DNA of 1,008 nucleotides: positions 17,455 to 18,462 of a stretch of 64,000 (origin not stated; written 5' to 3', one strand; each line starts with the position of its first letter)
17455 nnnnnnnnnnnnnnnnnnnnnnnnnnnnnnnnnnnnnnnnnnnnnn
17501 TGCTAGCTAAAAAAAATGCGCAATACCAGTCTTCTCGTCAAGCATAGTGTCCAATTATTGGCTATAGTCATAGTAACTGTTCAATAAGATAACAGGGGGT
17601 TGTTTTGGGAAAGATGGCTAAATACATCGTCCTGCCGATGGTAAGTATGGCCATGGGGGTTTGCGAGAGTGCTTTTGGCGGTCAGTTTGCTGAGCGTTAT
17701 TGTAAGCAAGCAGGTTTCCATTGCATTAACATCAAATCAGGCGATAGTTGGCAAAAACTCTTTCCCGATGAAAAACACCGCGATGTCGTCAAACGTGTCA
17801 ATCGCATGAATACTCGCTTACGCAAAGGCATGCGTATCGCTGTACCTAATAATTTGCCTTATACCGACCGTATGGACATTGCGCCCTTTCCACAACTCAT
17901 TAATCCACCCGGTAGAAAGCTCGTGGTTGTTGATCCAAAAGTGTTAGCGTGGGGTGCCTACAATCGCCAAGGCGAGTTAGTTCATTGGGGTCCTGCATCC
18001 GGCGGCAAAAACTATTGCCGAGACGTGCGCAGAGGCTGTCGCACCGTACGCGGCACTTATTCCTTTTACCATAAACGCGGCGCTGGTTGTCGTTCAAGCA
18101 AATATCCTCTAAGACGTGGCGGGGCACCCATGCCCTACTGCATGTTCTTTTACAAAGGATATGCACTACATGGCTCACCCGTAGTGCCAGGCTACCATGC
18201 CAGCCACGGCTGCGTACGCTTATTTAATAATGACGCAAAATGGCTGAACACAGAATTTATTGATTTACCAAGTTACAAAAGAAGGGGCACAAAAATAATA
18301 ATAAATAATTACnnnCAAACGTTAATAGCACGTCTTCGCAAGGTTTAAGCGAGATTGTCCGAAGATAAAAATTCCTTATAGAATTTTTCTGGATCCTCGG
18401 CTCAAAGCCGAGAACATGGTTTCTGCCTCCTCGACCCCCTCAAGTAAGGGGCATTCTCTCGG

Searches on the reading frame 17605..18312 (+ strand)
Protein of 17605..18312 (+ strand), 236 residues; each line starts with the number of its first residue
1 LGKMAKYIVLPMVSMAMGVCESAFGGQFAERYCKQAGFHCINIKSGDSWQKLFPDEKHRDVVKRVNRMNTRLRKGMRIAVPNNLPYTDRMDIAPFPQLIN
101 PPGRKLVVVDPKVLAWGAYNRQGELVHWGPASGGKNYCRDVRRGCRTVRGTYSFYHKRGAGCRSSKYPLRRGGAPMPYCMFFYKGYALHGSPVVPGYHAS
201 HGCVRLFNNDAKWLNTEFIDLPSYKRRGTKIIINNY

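Call 85: search_protein_families(library=pfam, proteins=[window:17605-18312:+], max_evalue=0.00001)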
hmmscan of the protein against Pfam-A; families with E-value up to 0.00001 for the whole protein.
window:17605-18312:+ (236 aa): 1 family
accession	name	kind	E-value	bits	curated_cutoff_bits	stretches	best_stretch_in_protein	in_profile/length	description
PF03734.19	YkuD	-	2.2e-12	48.2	23.4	1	119-215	16-135/146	L,D-transpeptidase catalytic domain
